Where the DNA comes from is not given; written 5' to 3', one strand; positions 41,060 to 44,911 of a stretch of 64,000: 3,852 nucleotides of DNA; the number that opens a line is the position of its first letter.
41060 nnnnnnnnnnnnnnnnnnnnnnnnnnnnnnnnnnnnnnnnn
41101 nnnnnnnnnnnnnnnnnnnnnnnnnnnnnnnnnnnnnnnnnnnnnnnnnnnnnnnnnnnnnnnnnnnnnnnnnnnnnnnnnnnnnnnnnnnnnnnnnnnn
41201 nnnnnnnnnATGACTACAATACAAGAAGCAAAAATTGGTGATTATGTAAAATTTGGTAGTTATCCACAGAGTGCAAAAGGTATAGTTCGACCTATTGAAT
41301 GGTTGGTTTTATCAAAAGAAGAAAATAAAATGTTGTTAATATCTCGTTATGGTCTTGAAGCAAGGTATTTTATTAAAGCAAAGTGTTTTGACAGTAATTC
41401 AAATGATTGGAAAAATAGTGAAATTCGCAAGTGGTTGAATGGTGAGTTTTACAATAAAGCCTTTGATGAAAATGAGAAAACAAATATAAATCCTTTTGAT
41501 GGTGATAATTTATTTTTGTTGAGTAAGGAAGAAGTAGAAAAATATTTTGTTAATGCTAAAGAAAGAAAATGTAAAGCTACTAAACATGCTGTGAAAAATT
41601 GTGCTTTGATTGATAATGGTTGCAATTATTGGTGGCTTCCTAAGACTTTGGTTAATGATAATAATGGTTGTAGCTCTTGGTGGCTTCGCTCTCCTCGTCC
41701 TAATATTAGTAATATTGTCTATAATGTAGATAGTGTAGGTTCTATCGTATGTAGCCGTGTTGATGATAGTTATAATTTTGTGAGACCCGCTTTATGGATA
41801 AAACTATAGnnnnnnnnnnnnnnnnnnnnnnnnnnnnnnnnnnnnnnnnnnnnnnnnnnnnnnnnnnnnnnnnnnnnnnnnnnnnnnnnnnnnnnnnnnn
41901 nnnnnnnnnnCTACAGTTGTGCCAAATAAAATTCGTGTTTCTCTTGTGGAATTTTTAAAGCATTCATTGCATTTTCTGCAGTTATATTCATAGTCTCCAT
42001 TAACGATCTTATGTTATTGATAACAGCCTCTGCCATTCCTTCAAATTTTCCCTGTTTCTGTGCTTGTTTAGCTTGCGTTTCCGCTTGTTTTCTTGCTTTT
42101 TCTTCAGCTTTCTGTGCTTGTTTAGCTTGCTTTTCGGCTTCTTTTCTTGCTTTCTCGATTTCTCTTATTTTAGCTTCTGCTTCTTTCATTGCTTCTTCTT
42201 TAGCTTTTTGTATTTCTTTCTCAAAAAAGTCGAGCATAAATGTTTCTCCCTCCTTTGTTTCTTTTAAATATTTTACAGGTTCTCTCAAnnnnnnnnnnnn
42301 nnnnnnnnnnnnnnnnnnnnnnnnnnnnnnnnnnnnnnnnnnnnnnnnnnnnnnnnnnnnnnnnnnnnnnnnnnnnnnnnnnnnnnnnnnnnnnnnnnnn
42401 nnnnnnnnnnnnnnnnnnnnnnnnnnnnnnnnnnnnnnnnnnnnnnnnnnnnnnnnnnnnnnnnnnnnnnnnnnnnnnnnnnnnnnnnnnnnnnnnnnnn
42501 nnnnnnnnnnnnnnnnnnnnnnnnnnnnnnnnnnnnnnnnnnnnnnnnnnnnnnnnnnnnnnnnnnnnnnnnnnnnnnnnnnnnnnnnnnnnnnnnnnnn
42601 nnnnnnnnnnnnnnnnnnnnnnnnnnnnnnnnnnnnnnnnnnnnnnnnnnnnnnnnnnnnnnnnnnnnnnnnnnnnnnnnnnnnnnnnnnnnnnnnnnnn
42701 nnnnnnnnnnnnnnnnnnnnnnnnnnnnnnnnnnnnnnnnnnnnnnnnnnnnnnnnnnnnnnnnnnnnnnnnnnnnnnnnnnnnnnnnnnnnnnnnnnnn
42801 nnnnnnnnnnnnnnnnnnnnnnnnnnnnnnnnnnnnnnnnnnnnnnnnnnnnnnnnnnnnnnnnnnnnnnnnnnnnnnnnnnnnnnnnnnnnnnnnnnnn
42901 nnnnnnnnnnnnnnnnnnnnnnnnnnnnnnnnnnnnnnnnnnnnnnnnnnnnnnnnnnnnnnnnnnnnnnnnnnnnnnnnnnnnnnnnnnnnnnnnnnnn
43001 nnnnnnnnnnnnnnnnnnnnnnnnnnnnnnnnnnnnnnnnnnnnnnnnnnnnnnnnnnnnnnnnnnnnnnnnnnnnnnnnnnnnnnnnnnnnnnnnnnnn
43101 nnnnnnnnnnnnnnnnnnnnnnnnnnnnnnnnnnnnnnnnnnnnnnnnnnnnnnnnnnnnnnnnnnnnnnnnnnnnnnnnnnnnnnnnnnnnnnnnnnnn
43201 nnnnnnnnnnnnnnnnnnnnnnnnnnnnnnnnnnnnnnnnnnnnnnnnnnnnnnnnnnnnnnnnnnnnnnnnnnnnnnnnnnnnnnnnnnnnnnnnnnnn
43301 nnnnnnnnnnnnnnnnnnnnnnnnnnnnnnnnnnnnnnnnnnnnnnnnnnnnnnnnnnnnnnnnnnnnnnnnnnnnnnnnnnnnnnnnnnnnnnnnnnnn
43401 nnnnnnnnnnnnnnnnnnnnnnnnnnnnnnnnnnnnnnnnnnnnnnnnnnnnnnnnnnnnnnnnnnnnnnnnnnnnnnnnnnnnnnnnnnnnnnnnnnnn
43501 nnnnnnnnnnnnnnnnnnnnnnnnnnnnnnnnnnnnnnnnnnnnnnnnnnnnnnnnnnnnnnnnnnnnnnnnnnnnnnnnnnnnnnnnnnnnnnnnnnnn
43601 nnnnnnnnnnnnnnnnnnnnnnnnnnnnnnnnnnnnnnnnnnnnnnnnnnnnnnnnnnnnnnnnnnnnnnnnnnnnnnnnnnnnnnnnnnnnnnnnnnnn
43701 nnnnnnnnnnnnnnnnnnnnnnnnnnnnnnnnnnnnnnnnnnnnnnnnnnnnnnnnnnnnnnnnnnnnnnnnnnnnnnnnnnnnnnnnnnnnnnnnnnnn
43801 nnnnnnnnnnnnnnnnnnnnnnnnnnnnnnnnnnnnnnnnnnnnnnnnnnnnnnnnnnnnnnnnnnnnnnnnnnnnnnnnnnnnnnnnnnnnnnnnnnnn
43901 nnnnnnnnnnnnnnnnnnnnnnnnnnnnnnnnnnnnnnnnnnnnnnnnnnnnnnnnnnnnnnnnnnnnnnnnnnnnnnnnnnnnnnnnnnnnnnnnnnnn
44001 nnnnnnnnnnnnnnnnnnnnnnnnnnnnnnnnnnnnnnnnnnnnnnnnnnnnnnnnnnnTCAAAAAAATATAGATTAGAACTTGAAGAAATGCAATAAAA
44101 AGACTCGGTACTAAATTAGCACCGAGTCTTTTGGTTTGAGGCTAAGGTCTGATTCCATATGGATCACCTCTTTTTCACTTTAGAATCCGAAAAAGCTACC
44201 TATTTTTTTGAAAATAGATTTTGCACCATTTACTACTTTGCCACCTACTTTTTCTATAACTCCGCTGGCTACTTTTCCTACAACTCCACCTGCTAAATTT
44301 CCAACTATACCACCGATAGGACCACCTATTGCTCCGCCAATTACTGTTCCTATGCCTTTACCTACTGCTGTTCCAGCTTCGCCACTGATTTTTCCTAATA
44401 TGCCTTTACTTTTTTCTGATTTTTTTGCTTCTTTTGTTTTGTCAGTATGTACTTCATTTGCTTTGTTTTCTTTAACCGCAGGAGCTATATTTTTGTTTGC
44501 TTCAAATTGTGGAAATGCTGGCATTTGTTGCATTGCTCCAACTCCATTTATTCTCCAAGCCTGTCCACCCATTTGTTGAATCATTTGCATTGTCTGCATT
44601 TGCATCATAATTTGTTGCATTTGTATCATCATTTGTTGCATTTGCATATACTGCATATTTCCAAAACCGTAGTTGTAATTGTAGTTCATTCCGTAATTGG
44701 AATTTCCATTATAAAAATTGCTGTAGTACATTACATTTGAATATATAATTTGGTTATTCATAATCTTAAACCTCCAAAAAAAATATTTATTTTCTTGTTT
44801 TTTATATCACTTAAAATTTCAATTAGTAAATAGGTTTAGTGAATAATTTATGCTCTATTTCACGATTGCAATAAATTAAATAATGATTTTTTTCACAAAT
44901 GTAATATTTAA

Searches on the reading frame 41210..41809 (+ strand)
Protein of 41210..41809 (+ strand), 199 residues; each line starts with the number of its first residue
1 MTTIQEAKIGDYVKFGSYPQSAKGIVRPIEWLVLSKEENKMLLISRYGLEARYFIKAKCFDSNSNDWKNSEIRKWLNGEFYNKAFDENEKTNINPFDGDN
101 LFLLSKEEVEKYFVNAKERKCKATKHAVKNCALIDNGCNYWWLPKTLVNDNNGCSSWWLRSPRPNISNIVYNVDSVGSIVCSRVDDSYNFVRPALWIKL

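Call 9: search_protein_families(library=pfam, proteins=[window:41210-41809:+], max_evalue=0.01)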
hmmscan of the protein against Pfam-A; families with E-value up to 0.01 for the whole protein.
window:41210-41809:+ (199 aa): 2 families
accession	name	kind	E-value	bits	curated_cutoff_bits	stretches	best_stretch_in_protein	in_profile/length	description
PF19789.6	DUF6273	-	1.2e-20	74.5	23.5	2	99-198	83-171/172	Domain of unknown function (DUF6273)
PF18016.8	SAM_3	-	0.0007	19.9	22.6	1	69-114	12-53/65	SAM domain (Sterile alpha motif)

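Call 31: find_encoding_contigs(protein=window:41210-41809:+, flank=2500, max_places=10)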
Protein window:41210-41809:+ (199 aa): 22 contigs read that carry it; 10 places shown.
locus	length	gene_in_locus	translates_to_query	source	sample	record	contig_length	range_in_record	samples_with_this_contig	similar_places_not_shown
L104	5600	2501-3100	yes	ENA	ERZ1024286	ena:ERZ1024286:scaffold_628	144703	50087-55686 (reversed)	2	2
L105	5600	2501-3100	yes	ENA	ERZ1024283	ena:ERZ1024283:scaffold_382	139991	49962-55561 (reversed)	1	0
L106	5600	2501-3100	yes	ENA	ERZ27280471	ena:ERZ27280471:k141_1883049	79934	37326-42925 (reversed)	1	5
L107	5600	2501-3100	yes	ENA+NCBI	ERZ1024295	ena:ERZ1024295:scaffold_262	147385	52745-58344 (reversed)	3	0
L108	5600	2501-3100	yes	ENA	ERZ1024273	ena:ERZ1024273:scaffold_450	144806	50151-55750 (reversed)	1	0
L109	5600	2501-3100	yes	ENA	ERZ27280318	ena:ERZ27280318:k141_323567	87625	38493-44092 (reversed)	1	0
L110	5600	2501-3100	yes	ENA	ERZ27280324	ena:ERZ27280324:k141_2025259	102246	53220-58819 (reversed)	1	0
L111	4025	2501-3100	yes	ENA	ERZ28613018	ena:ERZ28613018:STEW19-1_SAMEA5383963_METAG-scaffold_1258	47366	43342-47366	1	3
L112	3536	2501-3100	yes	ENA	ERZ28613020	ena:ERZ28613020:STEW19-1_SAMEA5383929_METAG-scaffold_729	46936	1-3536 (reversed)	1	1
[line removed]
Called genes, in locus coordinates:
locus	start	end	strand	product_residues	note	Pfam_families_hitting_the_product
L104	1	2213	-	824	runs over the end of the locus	PF22019:GlgB_N, PF02922:CBM_48, PF00128:Alpha-amylase, PF02806:Alpha-amylase_C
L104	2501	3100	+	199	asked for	PF19789:DUF6273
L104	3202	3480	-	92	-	-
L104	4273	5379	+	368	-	PF02368:Big_2, PF21461:HL_N-beta (weak), PF19789:DUF6273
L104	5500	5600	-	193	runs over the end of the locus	-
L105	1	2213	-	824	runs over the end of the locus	PF22019:GlgB_N, PF02922:CBM_48, PF00128:Alpha-amylase, PF02806:Alpha-amylase_C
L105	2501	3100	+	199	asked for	PF19789:DUF6273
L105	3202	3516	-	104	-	-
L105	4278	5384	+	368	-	PF02368:Big_2, PF21461:HL_N-beta (weak), PF19789:DUF6273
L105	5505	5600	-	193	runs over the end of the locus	-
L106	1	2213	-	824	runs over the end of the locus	PF22019:GlgB_N, PF02922:CBM_48, PF00128:Alpha-amylase, PF02806:Alpha-amylase_C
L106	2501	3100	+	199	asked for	PF19789:DUF6273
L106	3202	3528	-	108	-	-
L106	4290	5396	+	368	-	PF02368:Big_2, PF21461:HL_N-beta (weak), PF19789:DUF6273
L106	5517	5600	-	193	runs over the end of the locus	-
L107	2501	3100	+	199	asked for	PF19789:DUF6273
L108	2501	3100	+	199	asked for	PF19789:DUF6273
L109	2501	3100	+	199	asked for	PF19789:DUF6273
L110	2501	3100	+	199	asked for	PF19789:DUF6273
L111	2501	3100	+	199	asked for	PF19789:DUF6273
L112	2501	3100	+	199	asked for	PF19789:DUF6273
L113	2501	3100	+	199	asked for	PF19789:DUF6273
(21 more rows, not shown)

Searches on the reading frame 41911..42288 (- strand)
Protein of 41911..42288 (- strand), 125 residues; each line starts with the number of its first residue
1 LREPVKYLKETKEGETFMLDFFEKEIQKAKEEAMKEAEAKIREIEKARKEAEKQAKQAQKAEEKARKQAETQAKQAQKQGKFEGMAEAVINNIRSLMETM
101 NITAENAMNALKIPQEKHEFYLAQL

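Call 9: search_protein_families(library=pfam, proteins=[window:41911-42288:-], max_evalue=0.01)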
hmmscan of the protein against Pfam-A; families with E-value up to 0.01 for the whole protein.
window:41911-42288:- (125 aa): 1 family
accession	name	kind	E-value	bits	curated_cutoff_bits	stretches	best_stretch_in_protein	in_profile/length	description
PF11600.14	CAF1A_acidic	-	0.0034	17.6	26.4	1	23-82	29-88/140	Chromatin assembly factor 1 complex p150 subunit, acidic region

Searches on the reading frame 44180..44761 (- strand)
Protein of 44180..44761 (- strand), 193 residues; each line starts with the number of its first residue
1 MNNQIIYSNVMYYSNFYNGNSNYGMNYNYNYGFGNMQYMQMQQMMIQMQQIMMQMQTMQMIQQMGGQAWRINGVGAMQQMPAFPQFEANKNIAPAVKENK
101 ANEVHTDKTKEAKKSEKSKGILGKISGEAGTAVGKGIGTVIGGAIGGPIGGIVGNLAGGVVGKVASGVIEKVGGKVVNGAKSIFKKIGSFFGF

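Call 9: search_protein_families(library=pfam, proteins=[window:44180-44761:-], max_evalue=0.01)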
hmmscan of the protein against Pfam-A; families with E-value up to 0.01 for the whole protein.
window:44180-44761:- (193 aa): 0 families

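Call 30: find_encoding_contigs(protein=window:44180-44761:-, flank=2500, max_places=10)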
Protein window:44180-44761:- (193 aa): 21 contigs read that carry it; 10 places shown.
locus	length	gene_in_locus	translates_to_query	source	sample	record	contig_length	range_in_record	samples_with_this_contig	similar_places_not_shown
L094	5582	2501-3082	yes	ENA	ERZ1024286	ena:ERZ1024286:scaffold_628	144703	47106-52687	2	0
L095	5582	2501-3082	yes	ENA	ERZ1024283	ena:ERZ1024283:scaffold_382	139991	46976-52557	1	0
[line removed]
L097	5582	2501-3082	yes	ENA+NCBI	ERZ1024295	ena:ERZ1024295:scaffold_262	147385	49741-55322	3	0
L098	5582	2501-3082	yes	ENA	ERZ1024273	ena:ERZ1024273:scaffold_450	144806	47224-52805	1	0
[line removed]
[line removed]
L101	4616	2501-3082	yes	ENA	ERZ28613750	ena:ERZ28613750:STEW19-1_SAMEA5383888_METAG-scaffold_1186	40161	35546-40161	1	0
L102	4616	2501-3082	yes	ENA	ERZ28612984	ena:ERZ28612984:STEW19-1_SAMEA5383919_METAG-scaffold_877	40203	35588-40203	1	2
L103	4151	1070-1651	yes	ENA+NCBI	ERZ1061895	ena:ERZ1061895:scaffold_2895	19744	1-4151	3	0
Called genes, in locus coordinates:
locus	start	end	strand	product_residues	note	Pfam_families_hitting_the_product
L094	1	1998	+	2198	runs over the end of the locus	PF00109:ketoacyl-synt, PF02801:Ketoacyl-synt_C, PF16197:KAsynt_C_assoc, PF00109:ketoacyl-synt, PF00698:Acyl_transf_1 (faint), PF07977:FabA, PF22818:ApeI-like (faint), PF07977:FabA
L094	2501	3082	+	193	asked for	-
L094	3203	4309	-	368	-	PF02368:Big_2, PF21461:HL_N-beta (weak), PF19789:DUF6273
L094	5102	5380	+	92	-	-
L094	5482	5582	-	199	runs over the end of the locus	PF19789:DUF6273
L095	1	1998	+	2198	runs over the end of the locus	PF00109:ketoacyl-synt, PF02801:Ketoacyl-synt_C, PF16197:KAsynt_C_assoc, PF00109:ketoacyl-synt, PF00698:Acyl_transf_1 (faint), PF07977:FabA, PF22818:ApeI-like (faint), PF07977:FabA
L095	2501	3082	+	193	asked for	-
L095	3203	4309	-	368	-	PF02368:Big_2, PF21461:HL_N-beta (weak), PF19789:DUF6273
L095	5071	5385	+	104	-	-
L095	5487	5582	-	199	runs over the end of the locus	PF19789:DUF6273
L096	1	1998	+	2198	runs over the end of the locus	PF00109:ketoacyl-synt, PF02801:Ketoacyl-synt_C, PF16197:KAsynt_C_assoc, PF00109:ketoacyl-synt, PF00698:Acyl_transf_1 (faint), PF07977:FabA, PF22818:ApeI-like (faint), PF07977:FabA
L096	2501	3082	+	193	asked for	-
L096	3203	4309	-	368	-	PF02368:Big_2, PF21461:HL_N-beta (weak), PF19789:DUF6273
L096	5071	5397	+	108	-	-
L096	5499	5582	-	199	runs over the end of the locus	PF19789:DUF6273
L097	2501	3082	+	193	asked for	-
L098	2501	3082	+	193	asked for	-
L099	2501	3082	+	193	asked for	-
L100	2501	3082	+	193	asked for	-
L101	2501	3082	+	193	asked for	-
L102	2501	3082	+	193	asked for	-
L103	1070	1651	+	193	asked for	-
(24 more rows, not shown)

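Call 67: find_homologous_proteins(query=window:44180-44761:-, max_evalue=1e-10)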
Query window:44180-44761:- (193 aa): 3 proteins with E <= 1e-10 among 193 candidates.
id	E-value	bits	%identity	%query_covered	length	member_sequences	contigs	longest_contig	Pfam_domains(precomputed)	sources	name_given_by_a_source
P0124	4.1e-87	309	78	100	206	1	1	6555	-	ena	-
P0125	2.0e-64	235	66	92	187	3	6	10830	-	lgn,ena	-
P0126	2.6e-31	127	56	70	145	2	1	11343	-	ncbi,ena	-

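Call 68: find_encoding_contigs(protein=P0124, flank=5000, max_places=4)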
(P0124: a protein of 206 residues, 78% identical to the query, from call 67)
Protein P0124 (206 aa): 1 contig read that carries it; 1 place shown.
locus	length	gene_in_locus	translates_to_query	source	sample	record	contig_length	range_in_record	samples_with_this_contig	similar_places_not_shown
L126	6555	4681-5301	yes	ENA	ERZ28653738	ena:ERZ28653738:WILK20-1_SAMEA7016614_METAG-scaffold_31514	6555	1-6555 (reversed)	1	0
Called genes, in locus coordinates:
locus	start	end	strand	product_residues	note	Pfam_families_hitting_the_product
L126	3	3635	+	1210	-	?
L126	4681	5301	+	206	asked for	-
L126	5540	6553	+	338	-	?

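Call 69: find_encoding_contigs(protein=P0126, flank=5000, max_places=4)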
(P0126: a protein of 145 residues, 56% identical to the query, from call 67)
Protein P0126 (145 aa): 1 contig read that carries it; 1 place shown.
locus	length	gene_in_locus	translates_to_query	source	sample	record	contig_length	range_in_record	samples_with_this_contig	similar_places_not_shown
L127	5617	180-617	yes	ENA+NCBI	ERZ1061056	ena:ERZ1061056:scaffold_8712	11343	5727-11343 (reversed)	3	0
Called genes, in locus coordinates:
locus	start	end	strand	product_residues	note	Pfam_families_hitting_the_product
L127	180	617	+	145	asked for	-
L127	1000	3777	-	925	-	PF03699:UPF0182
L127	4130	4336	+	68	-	-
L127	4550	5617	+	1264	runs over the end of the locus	PF04563:RNA_pol_Rpb2_1, PF04561:RNA_pol_Rpb2_2, PF04565:RNA_pol_Rpb2_3, PF10385:RNA_pol_Rpb2_45, PF00562:RNA_pol_Rpb2_6, PF04560:RNA_pol_Rpb2_7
